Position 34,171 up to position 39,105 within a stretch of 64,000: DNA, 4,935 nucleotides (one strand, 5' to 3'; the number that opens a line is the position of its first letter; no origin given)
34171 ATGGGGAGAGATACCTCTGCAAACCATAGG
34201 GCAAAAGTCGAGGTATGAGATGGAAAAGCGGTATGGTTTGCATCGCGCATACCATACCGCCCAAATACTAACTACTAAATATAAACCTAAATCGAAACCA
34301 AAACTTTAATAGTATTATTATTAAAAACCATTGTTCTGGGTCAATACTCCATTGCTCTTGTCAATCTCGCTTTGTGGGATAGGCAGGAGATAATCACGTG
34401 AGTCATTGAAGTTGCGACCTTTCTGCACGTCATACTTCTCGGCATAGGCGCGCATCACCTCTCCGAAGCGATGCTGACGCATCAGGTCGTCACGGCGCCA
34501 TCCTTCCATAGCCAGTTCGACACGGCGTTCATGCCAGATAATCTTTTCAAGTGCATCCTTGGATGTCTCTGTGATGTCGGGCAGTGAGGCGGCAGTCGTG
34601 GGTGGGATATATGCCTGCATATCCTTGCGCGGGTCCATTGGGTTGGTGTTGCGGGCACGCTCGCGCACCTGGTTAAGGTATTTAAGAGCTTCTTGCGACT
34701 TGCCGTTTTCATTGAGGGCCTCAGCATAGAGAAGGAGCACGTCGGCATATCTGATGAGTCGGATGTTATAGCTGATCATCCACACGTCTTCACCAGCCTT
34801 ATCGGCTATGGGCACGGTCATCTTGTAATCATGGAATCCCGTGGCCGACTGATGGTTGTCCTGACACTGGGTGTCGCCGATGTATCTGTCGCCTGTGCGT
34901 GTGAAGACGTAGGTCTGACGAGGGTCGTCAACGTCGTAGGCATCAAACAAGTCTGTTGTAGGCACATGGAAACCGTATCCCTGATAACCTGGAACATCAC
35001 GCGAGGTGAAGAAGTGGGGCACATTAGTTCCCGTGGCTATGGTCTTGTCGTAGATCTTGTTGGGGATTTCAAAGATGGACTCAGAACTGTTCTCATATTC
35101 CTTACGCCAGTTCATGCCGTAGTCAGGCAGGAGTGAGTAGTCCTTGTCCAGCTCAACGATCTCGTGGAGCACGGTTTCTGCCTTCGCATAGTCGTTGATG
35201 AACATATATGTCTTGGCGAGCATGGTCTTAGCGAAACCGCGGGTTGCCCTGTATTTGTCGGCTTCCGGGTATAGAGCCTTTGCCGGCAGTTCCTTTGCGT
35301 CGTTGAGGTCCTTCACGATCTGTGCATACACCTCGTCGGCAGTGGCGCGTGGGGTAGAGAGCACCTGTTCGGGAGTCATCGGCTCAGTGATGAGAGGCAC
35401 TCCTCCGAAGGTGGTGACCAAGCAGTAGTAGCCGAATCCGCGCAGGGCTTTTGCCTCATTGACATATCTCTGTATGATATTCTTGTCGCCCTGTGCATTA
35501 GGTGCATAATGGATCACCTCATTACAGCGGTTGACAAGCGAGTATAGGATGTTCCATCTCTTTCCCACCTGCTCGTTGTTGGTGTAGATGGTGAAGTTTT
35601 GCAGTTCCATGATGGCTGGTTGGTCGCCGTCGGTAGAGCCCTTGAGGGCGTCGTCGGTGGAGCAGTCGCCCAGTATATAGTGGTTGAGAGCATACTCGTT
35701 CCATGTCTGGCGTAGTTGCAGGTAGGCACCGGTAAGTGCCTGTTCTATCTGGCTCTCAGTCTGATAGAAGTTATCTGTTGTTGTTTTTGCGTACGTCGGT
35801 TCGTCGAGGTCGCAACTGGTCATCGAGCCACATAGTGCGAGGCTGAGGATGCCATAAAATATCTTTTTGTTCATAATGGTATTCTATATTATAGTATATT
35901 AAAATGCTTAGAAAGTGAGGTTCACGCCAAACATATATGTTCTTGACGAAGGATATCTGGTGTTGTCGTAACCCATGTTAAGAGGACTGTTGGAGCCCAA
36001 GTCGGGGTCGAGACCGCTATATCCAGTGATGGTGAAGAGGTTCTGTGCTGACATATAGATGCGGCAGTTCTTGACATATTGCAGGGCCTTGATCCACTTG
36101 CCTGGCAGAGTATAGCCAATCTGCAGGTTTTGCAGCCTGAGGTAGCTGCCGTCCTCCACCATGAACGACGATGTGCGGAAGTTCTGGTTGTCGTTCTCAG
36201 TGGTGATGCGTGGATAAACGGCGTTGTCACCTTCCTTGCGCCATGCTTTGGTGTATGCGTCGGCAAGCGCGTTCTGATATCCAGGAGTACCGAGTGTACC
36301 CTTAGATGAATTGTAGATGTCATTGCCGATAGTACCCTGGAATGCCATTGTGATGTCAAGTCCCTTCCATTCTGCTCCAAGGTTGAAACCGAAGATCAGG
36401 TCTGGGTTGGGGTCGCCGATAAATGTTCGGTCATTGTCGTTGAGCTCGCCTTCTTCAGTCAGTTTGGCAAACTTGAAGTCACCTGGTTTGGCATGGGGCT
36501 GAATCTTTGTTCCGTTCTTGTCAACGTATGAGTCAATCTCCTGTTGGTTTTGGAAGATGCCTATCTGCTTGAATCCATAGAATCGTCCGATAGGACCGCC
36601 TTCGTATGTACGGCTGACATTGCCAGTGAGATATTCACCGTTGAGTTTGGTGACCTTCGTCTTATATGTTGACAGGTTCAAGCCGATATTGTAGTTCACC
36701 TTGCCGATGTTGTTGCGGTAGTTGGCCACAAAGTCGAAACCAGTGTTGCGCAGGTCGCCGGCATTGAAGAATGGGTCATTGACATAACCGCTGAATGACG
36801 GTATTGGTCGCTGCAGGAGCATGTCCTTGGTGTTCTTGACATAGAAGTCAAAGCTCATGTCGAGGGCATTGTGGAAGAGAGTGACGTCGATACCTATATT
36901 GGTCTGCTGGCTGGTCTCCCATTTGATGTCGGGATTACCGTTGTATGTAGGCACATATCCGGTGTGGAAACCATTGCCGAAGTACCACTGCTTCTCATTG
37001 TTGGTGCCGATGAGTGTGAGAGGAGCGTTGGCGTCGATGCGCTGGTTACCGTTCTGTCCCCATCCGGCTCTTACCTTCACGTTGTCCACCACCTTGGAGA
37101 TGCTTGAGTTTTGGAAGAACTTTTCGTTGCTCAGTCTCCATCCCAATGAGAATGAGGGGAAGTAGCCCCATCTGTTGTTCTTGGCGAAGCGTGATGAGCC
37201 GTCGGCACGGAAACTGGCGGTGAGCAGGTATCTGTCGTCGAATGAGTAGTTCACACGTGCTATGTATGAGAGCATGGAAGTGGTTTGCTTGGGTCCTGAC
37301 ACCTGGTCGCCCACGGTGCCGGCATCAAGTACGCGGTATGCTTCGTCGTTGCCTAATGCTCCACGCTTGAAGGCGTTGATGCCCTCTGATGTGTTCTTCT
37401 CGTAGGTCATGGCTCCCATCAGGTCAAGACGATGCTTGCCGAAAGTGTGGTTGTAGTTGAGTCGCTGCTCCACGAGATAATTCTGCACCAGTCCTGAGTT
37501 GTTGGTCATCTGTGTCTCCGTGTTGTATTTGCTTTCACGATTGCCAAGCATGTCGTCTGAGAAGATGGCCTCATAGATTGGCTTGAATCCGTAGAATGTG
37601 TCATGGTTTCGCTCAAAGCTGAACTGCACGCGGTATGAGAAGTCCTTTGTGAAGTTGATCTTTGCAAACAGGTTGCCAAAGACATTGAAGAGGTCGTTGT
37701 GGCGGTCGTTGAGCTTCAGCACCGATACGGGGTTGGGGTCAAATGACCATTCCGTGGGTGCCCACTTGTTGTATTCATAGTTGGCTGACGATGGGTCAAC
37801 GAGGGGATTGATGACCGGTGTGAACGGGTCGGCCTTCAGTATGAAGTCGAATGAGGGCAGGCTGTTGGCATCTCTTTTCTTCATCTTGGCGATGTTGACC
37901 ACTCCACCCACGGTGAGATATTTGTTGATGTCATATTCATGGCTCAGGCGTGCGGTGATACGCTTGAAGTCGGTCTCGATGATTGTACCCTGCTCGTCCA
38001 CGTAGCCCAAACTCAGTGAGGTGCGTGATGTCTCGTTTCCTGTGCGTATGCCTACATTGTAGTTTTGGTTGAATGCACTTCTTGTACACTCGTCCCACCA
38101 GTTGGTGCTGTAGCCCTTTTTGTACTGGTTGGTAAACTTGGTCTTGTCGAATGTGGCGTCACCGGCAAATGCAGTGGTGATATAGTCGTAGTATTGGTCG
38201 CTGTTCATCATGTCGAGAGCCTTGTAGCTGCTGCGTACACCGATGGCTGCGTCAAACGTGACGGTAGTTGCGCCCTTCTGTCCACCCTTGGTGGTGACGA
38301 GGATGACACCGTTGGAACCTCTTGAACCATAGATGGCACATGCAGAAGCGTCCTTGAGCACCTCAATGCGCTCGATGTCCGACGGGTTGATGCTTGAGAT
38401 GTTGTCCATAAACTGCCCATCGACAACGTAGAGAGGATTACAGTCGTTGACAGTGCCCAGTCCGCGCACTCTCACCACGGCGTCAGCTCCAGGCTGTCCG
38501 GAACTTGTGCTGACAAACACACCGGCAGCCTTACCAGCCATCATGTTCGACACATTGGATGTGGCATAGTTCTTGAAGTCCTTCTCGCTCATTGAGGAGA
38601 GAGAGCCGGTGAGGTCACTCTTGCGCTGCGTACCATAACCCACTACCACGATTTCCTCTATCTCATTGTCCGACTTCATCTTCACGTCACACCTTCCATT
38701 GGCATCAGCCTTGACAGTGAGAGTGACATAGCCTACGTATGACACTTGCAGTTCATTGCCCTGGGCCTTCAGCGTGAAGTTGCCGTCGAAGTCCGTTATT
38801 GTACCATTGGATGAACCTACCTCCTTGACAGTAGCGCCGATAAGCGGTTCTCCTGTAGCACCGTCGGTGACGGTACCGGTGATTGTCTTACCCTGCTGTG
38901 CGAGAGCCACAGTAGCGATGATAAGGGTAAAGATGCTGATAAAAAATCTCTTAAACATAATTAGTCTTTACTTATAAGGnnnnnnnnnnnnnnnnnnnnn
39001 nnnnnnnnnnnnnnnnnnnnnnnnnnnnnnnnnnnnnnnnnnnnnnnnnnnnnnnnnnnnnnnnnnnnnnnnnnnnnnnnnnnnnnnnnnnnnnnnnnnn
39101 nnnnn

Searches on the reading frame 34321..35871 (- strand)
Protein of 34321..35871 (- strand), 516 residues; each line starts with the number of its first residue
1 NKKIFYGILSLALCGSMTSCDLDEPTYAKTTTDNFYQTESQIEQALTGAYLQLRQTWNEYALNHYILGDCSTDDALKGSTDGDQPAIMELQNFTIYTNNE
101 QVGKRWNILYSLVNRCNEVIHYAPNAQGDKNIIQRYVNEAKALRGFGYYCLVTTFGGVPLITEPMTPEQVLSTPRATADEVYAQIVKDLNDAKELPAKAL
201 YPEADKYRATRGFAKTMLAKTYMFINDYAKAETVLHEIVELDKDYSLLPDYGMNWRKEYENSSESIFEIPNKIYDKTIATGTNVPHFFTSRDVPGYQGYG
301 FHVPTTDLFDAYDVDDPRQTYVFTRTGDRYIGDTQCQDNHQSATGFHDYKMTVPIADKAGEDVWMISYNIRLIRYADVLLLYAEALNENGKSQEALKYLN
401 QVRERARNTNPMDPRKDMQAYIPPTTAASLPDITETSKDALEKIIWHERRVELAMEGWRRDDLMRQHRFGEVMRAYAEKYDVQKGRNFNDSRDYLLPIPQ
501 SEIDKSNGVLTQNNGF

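Call 45: search_protein_families(library=pfam, proteins=[window:34321-35871:-], max_evalue=0.00001)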
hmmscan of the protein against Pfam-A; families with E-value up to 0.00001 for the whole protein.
window:34321-35871:- (516 aa): 4 families
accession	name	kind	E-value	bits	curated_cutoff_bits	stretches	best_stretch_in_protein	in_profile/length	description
PF07980.17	SusD_RagB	-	3e-43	149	23.1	1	264-515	2-296/297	SusD family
PF14322.12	SusD-like_3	-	1.7e-20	74.5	27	1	23-222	4-190/191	Starch-binding associating with outer membrane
PF14559.12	TPR_19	-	1.4e-06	28.9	25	0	375-408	24-57/68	Tetratricopeptide repeat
PF13428.12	TPR_14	-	2e-06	28.3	23.5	0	377-406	2-31/44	Tetratricopeptide repeat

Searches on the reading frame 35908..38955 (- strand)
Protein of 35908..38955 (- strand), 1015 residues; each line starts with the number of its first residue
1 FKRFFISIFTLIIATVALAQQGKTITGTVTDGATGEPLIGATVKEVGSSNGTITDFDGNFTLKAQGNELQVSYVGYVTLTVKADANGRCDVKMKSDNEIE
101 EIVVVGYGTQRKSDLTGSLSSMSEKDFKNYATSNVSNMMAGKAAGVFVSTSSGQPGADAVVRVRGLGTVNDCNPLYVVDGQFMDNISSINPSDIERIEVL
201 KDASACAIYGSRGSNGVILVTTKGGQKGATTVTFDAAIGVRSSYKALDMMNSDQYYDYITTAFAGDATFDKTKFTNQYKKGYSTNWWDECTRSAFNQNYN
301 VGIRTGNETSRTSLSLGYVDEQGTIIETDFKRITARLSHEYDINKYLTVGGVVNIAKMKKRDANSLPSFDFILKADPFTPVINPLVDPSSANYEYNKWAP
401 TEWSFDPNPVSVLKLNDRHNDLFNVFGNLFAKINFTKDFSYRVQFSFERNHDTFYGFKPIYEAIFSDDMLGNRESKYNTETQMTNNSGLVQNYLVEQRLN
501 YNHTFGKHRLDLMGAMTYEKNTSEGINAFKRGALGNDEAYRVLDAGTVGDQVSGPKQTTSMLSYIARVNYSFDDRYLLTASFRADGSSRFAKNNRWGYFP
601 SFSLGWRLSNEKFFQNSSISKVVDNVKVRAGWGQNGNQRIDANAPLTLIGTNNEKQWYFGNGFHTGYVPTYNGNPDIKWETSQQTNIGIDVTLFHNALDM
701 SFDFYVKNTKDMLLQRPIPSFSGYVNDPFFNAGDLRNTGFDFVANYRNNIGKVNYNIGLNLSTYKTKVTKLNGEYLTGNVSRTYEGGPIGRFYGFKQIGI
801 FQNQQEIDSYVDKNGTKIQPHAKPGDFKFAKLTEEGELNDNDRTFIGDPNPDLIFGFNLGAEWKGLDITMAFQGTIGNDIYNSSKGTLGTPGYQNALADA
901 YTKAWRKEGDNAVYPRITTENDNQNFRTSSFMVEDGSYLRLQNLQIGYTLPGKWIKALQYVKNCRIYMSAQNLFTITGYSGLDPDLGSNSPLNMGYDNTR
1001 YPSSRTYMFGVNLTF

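Call 45: search_protein_families(library=pfam, proteins=[window:35908-38955:-], max_evalue=0.00001)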
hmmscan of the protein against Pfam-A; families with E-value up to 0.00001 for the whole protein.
window:35908-38955:- (1015 aa): 4 families
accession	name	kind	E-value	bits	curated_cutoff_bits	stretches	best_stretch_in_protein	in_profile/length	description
PF00593.30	TonB_dep_Rec_b-barrel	-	5.9e-23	82.8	27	1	417-793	55-385/436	TonB dependent receptor-like, beta-barrel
PF07715.20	Plug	-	6.9e-18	65.6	23.9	1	112-217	2-107/107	TonB-dependent Receptor Plug Domain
PF13715.12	CarbopepD_reg_2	-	7.3e-17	61.6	32.2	1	25-104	1-88/88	CarboxypepD_reg-like domain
PF13620.12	CarboxypepD_reg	-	1.8e-09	38.3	32.3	1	24-82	1-65/82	Carboxypeptidase regulatory-like domain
